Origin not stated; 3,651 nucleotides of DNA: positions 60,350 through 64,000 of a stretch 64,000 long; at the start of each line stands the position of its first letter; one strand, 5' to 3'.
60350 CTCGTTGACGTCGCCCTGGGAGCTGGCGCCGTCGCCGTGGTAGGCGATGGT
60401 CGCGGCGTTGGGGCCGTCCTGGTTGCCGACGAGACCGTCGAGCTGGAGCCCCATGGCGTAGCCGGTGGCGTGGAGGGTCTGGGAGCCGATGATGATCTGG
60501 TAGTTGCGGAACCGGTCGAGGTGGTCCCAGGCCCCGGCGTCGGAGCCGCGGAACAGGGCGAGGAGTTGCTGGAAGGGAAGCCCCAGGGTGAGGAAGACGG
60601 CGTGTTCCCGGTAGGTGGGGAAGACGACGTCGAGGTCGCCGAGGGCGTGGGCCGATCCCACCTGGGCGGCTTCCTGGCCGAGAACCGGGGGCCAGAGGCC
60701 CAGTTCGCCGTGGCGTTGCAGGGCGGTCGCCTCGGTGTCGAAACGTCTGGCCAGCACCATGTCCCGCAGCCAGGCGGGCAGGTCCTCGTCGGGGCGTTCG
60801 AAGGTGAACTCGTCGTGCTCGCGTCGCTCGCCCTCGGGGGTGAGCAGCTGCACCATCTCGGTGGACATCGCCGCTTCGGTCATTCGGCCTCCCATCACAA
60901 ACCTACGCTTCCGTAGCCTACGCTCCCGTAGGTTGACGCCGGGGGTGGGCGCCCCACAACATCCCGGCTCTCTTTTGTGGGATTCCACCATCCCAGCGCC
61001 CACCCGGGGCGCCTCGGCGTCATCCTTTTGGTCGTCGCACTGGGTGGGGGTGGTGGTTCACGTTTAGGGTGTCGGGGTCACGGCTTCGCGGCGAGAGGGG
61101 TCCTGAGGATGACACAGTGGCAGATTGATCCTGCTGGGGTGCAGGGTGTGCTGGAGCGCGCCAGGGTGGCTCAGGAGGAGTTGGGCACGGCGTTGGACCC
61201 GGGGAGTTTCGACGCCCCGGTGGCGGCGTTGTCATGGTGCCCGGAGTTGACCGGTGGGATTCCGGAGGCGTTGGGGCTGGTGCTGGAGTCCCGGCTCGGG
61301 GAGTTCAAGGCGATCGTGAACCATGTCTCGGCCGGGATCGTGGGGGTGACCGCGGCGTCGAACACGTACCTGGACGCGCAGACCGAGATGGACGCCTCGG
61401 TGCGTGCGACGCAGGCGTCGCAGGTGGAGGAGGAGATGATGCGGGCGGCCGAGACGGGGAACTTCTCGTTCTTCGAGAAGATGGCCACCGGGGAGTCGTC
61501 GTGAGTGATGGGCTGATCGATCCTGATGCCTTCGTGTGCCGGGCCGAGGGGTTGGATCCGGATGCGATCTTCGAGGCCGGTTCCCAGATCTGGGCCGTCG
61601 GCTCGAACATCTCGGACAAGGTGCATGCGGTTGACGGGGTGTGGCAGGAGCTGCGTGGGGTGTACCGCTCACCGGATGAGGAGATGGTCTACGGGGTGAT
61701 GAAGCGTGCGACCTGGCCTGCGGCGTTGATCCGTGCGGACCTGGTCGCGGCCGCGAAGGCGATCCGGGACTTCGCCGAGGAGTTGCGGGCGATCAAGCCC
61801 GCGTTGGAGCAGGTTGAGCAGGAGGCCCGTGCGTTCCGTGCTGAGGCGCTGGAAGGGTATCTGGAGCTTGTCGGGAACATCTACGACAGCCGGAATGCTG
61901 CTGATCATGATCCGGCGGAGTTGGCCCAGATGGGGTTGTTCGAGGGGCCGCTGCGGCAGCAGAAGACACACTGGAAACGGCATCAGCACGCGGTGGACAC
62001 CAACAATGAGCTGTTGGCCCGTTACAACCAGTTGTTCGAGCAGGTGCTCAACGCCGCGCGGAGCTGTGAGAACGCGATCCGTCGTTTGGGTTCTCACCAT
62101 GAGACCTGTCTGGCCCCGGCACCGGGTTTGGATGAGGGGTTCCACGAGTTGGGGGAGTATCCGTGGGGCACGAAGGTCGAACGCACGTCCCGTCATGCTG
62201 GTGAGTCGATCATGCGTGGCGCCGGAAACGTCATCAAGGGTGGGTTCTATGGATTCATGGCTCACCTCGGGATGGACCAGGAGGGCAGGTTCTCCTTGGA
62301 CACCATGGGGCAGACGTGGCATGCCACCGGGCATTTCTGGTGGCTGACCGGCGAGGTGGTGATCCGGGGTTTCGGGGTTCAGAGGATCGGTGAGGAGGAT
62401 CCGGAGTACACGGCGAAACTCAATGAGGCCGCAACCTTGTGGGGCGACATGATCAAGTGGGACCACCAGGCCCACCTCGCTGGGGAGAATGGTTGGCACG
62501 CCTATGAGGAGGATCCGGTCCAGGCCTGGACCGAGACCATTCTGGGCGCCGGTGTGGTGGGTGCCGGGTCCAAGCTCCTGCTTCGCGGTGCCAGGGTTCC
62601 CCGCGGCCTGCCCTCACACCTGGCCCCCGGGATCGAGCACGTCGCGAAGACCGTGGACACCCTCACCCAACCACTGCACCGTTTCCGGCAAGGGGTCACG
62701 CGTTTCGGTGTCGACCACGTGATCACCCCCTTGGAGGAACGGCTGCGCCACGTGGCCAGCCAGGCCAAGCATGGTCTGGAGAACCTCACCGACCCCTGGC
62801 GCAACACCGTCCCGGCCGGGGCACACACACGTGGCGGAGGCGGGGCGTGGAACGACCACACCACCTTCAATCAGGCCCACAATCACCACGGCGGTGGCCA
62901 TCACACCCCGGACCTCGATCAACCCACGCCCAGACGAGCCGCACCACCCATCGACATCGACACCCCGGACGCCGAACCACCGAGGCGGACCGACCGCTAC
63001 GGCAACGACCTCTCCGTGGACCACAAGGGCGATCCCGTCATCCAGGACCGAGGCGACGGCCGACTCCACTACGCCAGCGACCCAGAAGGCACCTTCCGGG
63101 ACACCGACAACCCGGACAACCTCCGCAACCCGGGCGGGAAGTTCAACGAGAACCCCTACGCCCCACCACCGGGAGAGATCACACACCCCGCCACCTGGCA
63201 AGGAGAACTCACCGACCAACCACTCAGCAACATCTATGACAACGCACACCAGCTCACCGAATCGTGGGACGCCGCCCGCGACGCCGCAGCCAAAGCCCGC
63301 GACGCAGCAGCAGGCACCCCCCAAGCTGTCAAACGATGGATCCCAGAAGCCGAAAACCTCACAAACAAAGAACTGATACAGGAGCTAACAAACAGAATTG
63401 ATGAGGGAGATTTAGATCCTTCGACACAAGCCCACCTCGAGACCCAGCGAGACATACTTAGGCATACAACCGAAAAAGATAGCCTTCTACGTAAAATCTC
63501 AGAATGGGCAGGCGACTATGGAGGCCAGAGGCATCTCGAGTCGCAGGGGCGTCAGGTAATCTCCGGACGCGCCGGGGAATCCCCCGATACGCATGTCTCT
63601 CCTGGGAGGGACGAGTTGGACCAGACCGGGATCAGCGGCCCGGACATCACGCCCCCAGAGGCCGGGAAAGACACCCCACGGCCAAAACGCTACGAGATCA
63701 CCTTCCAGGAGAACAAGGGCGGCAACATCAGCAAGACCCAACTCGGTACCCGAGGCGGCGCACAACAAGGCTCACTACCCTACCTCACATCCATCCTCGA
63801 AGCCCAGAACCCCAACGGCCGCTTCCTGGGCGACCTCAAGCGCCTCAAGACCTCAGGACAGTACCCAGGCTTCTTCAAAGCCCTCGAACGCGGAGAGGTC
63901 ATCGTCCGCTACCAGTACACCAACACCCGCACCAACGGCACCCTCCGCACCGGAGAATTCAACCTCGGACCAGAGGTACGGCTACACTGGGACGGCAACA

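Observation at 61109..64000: Large effector/polymorphic-toxin-like ORF, untracked and running off the window, with a GC-anomalous module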

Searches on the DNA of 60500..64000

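Call 93: search_rna_families(source=window, start=60500, end=64000, threshold=evalue, max_evalue=1)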
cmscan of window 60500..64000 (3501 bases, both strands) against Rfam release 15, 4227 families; matches with E-value up to 1: 0.
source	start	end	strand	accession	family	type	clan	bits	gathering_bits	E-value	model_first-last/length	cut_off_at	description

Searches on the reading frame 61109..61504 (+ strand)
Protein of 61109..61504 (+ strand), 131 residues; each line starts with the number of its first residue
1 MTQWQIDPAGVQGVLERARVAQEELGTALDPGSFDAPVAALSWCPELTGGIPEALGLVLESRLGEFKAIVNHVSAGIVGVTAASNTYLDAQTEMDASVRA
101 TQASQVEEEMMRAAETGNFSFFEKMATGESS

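Call 7: search_protein_families(library=pfam, proteins=[window:61109-61504:+], max_evalue=1)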
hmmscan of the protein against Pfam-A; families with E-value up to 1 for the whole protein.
window:61109-61504:+ (131 aa): 2 families
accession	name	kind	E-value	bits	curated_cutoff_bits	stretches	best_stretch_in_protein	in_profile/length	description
PF20117.4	DUF6507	-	2.4e-10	41.4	25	1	1-113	1-117/120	Family of unknown function (DUF6507)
PF00885.24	DMRL_synthase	-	0.00027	21.3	26.7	1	10-113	22-130/139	6,7-dimethyl-8-ribityllumazine synthase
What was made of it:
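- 61109..61504 (+): DUF6507 gene (131 aa). It is a small helical protein and the predicted secretion partner or targeting factor of the toxin. Pfam PF20117 DUF6507, E 2.4e-10, 41.4 bits against a cut-off of 25 (call 7).
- Pfam DUF6507 on the small gene (call 7).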

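Call 8: search_protein_families(library=ncbifam, proteins=[window:61109-61504:+], max_evalue=1)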
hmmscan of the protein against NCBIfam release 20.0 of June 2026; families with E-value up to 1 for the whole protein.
window:61109-61504:+ (131 aa): 0 families

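Call 9: find_encoding_contigs(protein=window:61109-61504:+, flank=10000, max_places=10)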
Protein window:61109-61504:+ (131 aa): 3 contigs read that carry it; 3 places shown.
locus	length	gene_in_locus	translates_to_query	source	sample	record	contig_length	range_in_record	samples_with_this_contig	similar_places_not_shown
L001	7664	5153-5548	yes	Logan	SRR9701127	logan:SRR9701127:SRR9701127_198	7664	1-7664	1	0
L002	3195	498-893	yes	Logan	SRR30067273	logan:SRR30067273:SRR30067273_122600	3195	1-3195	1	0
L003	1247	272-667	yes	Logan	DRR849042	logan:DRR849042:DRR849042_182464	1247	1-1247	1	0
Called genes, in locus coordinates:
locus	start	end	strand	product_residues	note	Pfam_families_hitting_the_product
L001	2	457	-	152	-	?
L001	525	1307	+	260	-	PF14110:DUF4282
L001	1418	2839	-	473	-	PF00364:Biotin_lipoyl, PF02817:E3_binding, PF00198:2-oxoacid_dh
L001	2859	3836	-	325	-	PF02779:Transket_pyr, PF02780:Transketolase_C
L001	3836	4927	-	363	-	PF00676:E1_dh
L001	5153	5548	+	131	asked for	PF20117:DUF6507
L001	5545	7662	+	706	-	?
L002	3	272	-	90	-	?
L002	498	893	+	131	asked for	PF20117:DUF6507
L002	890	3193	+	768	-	?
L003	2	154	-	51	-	?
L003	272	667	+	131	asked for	PF20117:DUF6507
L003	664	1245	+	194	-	?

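Call 28: search_protein_families(library=padloc, proteins=[window:61109-61504:+], max_evalue=1)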
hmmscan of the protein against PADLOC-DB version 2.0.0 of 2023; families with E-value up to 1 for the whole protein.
window:61109-61504:+ (131 aa): 0 families
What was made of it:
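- There are no PADLOC matches (call 28).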

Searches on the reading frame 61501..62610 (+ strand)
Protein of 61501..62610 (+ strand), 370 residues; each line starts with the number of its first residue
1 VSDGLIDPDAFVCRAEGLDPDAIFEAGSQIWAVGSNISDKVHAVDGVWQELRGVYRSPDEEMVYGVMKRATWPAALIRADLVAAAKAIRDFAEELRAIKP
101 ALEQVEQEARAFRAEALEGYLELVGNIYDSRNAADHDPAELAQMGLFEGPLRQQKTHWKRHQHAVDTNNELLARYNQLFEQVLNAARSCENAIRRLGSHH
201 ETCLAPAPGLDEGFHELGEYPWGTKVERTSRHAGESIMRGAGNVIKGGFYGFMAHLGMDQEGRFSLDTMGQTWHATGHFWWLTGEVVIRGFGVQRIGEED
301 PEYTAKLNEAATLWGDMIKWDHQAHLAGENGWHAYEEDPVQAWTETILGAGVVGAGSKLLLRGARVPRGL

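Call 59: find_homologous_proteins(query=A5, max_evalue=0.00001)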
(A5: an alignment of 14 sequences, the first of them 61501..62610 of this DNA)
Query A5 (14 sequences) (370 aa, profile of the alignment): 1 proteins with E <= 0.00001 among 8000 candidates.
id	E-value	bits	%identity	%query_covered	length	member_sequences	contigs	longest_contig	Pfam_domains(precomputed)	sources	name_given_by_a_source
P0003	2.3e-6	45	76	15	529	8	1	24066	-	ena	-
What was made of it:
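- Tried and rejected: The third word-indexed protein search, using the N-domain profile, returned only P0003 (call 59).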

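Call 73: predict_structure(alignment_id=A5)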
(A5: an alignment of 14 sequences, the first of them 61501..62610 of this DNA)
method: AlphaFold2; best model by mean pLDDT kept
length: 370 residues; sequences in the alignment: 14
mean_pLDDT: 69.2   pTM: 0.45
mean pLDDT of the five models: 69.2, 67.1, 66.4, 65.9, 58.8
residues with pLDDT >= 90: 55; 70-90: 141; 50-70: 108; < 50: 66
segments of 3 or more residues with pLDDT < 50: 127-132, 199-230, 292-295, 351-370
pLDDT, mean of each block of 10 residues (from residue 1): 77 88 79 72 65 57 59 69 84 95 97 93 58 57 56 82 92 92 82 64 35 41 42 57 68 70 73 73 72 55 79 77 84 74 63 43 35
secondary structure, 60 per line:
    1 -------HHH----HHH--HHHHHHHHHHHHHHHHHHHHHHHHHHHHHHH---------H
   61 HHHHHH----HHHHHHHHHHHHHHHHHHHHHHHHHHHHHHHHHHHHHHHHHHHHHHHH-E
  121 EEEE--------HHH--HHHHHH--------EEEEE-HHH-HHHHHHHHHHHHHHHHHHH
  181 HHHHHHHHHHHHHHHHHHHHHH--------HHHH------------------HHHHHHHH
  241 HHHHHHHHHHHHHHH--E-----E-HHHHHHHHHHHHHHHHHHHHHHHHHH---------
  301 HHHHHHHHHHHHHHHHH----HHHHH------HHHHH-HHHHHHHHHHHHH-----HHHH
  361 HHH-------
elements in order: H20-50 H60-66 H71-118 E120-124 H138-143 E152-156 H162-202 H211-214 H233-255 H266-291 H301-317 H322-326 H333-337 H339-351 H357-363
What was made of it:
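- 61501..62550 (+): N-terminal domain of about 350 aa (residues 1-350). It is a helical, secretion or trafficking type domain with an invariant W48 at the WxG-like position. It ends in the conserved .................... block (62458-62517). AF2 model has pLDDT 69 and is mostly long helices (call 73).
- On Type VII (ESX) secretion substrate: The AF2 model has long helices 20-50, 71-118 and 162-202 (pLDDT 69; call 73).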

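Call 76: fold_search(model_id=the predicted structure, library=pdb)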
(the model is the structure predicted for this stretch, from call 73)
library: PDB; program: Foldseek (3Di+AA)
matches with E <= 10: 176; with E <= 0.001: 0
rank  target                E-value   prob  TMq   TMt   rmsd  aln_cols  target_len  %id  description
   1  9cpb_5T               3.7e-01  0.21  0.15  0.18  37.0       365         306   10  Atomic model of bovine Fallopian tube cilia doublet microtubule (48-nm periodicity) (released 2024-10-30)
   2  4w4k_B                4.0e-01  0.98  0.27  0.51   7.5       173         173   13  Crystal structure of a PE25-PPE41 heterodimer from a type VII secretion system of M. tuberculosis (released 2014-10-01)
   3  4kxr_B                5.5e-01  0.94  0.29  0.53   8.1       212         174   12  Structure of the Mycobacterium tuberculosis type VII secretion system chaperone EspG5 in complex with PE25-PPE41 dimer (released 2014-05-28)
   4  2g38_B                6.3e-01  0.95  0.26  0.48   8.0       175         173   13  A PE/PPE Protein Complex from Mycobacterium tuberculosis (released 2006-03-14)
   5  7cbc_B                6.9e-01  0.30  0.25  0.28  21.6       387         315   12  Crystal structure of a de novo designed switch protein caging a hemagglutinin binder (released 2020-12-23)
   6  9cpb_5W               7.6e-01  0.28  0.22  0.20  41.1       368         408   10  Atomic model of bovine Fallopian tube cilia doublet microtubule (48-nm periodicity) (released 2024-10-30)
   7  8i7r_Fg               7.6e-01  0.13  0.14  0.16  40.6       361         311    9  In situ structure of axonemal doublet microtubules in mouse sperm with 48-nm repeat (released 2023-10-11)
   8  9cpc_3E               7.6e-01  0.10  0.13  0.12  40.9       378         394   11  Atomic model of porcine brain ventricles cilia doublet microtubule (48-nm periodicity) (released 2024-10-23)
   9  8to0_j                8.3e-01  0.15  0.18  0.19  40.8       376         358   10  48-nm repeating structure of doublets from mouse sperm flagella (released 2023-11-01)
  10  6vj5_B                9.1e-01  0.89  0.27  0.50   8.2       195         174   12  Structure of PE25-PPE41(A124L) in complex with EspG5 chaperone from the type VII (ESX-5) secretion system (released 2021-01-27)
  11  9cpb_5V               9.5e-01  0.11  0.13  0.16  37.0       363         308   10  Atomic model of bovine Fallopian tube cilia doublet microtubule (48-nm periodicity) (released 2024-10-30)
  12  8i7r_B8               9.9e-01  0.16  0.19  0.18  40.3       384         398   10  In situ structure of axonemal doublet microtubules in mouse sperm with 48-nm repeat (released 2023-10-11)
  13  8otz_Ct               9.9e-01  0.10  0.14  0.14  38.5       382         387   12  48-nm repeat of the native axonemal doublet microtubule from bovine sperm (released 2023-11-22)
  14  2y44                  1.1e+00  0.18  0.14  0.24  16.3       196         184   16  Crystal structure of GARP from Trypanosoma congolense (released 2011-03-30)
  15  3g9g                  1.2e+00  0.10  0.11  0.13  15.8       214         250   11  Crystal Structure of the N-terminal EFC/F-BAR domain of Syp1 (released 2009-09-22)
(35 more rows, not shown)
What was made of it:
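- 61501..62550 (+): The best meaningful Foldseek match is PPE41 (probability 0.98, E 0.4; call 76).
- On Type VII (ESX) secretion substrate: PPE41 is the top meaningful Foldseek match, but its E-value is 0.4 (call 76).
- Closest known: PE25-PPE41-EspG5 of mycobacterial ESX-5. Same: PPE41 is the best meaningful structural match of the N-domain (4w4k_B, probability 0.98, TM 0.51 normalised to the target; call 76).
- PPE41 is the top meaningful fold match (call 76).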
